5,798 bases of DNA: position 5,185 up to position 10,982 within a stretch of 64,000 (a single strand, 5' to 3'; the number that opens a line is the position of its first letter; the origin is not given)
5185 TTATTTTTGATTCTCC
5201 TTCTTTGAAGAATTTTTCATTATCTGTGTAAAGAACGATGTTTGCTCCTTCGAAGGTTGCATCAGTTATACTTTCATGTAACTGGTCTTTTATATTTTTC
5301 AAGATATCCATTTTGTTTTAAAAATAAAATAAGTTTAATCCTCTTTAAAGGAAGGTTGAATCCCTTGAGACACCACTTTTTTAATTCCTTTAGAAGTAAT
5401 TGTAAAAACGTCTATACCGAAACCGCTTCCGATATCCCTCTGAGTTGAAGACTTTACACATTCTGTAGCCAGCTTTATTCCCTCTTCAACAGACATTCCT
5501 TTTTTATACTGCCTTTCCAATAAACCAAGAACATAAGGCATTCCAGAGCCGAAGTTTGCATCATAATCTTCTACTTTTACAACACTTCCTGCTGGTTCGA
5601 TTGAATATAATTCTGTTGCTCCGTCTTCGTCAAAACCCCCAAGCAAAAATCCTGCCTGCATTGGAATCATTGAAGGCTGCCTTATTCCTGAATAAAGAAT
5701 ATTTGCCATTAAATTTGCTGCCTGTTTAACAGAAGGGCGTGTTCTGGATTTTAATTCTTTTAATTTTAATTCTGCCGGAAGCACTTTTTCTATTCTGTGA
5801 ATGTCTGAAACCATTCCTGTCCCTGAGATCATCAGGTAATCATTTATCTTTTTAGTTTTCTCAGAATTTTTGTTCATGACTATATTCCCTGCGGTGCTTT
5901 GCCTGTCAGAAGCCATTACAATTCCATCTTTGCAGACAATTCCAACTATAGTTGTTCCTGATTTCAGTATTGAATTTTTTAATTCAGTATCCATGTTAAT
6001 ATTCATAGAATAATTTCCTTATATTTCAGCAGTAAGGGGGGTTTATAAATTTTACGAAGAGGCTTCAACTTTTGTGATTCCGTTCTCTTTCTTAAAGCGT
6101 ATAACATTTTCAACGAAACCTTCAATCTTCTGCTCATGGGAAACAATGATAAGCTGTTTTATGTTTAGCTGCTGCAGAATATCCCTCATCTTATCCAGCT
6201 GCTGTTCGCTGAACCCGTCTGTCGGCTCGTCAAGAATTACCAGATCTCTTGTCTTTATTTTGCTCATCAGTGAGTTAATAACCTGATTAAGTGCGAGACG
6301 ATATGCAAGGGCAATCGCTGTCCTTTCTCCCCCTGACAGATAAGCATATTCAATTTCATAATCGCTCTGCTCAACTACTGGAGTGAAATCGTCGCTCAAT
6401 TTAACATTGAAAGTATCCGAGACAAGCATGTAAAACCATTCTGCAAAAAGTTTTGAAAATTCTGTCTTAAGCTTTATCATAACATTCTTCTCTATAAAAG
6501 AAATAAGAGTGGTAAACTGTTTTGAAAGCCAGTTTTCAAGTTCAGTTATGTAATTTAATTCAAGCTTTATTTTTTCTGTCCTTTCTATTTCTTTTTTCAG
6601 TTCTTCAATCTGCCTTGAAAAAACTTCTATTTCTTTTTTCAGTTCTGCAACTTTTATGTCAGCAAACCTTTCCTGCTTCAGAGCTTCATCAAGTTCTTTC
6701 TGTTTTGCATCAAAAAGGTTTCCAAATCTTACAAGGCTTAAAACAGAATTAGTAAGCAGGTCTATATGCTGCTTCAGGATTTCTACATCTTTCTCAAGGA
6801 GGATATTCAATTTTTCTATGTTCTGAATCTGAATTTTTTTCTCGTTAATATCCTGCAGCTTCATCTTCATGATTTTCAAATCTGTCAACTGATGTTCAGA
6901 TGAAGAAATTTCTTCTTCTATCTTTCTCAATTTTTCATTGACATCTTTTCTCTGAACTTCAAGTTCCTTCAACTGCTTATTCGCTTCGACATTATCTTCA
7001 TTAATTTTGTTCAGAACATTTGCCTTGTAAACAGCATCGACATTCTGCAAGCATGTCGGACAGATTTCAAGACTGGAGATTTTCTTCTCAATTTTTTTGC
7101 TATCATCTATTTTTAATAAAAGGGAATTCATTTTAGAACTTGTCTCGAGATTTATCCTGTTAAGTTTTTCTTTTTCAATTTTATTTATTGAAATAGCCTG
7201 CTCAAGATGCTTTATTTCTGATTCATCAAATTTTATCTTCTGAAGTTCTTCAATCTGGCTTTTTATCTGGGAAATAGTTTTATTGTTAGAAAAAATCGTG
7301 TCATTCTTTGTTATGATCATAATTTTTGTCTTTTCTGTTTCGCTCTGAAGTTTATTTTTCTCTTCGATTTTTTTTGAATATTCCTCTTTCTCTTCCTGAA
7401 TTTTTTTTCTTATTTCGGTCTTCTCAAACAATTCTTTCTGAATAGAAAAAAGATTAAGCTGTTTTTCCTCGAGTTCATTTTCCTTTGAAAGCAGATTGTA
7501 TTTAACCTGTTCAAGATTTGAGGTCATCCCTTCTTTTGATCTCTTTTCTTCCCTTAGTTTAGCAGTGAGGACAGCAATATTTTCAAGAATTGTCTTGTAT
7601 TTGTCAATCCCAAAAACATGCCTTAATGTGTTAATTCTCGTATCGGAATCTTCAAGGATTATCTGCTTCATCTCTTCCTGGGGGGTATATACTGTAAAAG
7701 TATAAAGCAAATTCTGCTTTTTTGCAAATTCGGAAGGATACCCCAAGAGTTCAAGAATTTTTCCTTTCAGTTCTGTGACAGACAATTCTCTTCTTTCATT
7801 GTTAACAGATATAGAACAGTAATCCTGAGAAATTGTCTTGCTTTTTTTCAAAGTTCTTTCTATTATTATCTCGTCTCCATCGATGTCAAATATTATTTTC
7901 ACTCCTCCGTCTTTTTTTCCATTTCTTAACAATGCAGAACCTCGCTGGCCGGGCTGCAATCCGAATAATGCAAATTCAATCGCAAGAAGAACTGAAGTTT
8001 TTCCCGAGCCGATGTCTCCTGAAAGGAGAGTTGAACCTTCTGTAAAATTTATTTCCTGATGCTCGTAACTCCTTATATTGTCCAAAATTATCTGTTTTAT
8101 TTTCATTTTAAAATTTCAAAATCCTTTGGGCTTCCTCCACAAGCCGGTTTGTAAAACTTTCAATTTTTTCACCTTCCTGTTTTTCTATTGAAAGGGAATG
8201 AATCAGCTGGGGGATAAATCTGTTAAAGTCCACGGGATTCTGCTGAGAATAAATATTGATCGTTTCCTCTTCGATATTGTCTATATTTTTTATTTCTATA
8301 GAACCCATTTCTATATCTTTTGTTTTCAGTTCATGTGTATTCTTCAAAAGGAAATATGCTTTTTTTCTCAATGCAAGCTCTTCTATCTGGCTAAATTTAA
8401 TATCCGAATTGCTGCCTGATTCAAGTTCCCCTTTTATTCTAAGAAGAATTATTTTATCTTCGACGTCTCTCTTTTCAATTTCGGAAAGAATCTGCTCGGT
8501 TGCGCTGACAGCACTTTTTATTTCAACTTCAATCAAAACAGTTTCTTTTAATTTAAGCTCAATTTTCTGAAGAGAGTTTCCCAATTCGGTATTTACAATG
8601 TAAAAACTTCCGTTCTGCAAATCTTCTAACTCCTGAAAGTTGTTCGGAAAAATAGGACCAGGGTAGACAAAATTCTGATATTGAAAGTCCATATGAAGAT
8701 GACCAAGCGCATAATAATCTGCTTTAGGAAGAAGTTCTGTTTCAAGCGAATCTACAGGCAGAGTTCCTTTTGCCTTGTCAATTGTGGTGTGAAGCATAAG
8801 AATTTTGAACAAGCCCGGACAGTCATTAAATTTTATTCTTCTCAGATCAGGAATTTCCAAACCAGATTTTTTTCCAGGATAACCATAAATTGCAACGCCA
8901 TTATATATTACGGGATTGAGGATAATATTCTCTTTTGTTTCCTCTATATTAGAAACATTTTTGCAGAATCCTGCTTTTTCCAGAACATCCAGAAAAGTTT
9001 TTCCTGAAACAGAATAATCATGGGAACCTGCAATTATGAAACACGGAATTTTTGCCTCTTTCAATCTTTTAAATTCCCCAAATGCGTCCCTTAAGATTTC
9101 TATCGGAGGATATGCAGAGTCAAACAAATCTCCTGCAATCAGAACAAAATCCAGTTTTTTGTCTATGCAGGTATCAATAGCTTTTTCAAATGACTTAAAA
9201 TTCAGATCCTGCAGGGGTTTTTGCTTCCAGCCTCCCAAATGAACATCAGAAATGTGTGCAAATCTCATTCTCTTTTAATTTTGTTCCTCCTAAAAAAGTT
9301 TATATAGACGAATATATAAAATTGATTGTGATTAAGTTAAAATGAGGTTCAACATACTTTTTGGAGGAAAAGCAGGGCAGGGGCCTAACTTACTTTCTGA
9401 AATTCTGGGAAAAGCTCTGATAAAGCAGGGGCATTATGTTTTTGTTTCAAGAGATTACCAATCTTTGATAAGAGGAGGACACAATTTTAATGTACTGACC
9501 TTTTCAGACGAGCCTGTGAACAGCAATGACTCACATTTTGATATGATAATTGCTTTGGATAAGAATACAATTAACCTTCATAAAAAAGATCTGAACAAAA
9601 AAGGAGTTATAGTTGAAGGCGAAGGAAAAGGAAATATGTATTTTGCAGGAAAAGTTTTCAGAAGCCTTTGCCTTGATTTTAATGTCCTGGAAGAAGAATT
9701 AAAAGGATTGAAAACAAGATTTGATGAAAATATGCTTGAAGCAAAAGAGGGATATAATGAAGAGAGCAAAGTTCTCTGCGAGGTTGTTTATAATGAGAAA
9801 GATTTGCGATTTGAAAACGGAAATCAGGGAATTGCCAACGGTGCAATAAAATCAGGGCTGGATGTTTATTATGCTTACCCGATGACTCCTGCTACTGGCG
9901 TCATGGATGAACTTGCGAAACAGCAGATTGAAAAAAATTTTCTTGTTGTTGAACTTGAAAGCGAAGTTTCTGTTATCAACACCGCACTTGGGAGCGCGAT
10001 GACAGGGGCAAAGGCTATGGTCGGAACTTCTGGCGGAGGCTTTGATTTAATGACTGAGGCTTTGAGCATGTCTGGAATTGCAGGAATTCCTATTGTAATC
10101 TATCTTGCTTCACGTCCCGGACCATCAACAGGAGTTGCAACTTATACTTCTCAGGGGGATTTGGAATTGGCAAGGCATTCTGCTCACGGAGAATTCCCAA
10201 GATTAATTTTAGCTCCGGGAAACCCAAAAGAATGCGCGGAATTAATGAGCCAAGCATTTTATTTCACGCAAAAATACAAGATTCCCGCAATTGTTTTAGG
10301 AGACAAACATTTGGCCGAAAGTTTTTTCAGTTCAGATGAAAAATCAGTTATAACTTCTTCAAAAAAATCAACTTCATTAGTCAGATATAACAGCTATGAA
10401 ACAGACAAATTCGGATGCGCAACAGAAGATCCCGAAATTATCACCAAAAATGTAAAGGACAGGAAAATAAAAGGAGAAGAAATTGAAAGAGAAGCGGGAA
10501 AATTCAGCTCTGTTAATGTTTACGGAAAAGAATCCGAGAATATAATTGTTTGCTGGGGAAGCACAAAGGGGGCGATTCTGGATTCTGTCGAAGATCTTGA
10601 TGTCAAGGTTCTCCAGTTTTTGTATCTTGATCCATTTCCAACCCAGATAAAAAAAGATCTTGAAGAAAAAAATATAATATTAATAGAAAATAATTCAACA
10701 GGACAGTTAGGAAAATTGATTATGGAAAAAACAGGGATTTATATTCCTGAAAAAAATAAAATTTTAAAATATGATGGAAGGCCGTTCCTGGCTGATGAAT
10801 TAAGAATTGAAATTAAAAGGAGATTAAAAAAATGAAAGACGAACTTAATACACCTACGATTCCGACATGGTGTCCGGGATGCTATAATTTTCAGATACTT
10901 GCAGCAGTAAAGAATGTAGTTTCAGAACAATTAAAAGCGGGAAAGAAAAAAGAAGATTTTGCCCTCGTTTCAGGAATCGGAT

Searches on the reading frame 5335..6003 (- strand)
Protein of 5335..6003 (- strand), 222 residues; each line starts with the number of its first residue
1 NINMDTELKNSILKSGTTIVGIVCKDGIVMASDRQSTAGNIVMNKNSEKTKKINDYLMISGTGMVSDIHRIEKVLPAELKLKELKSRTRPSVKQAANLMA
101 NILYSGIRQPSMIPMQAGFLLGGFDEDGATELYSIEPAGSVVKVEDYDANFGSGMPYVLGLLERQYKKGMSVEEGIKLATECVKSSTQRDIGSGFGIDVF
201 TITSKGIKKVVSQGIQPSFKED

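Call 104: search_protein_families(library=pfam, proteins=[window:5335-6003:-], max_evalue=0.001)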
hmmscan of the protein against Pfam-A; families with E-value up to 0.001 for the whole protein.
window:5335-6003:- (222 aa): 1 family
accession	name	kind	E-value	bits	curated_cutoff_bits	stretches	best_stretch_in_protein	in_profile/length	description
PF00227.31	Proteasome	-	2.7e-45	154.8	22.4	1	14-202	2-189/189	Proteasome subunit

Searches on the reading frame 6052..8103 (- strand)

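Call 104: search_protein_families(library=pfam, proteins=[window:6052-8103:-], max_evalue=0.001)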
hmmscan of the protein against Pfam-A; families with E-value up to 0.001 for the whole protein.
window:6052-8103:- (683 aa): 4 families
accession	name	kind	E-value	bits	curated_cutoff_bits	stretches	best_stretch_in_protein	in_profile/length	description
PF02463.25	SMC_N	-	8.9e-11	42.1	40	1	2-88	2-106/220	RecF/RecN/SMC N terminal domain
PF13476.12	AAA_23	-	2.3e-09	38.6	27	0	5-271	2-177/201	AAA domain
PF13558.12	SbcC_Walker_B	-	1.6e-05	25.5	27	1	581-644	25-89/90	SbcC/RAD50-like, Walker B motif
PF13555.12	AAA_29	-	9.9e-05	22.5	27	1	4-48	3-48/61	P-loop containing region of AAA domain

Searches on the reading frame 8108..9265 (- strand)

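Call 104: search_protein_families(library=pfam, proteins=[window:8108-9265:-], max_evalue=0.001)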
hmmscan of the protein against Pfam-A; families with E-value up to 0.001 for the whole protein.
window:8108-9265:- (385 aa): 2 families
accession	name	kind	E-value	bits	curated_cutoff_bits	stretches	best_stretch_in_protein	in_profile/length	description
PF00149.33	Metallophos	-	1.6e-13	52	21.5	1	1-192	2-190/191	Calcineurin-like phosphoesterase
PF12850.12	Metallophos_2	-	4.2e-05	24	27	1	2-211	3-141/154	Calcineurin-like phosphoesterase superfamily domain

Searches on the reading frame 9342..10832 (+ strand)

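Call 104: search_protein_families(library=pfam, proteins=[window:9342-10832:+], max_evalue=0.001)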
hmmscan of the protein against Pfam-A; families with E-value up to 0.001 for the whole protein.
window:9342-10832:+ (497 aa): 2 families
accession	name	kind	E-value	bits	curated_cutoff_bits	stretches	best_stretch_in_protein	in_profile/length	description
PF01855.24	POR_N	-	7.4e-43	147.4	27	1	167-327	2-161/231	Pyruvate flavodoxin/ferredoxin oxidoreductase, thiamine diP-bdg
PF01558.24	POR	-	1.1e-14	55.4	27.4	1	11-91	1-83/173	Pyruvate ferredoxin/flavodoxin oxidoreductase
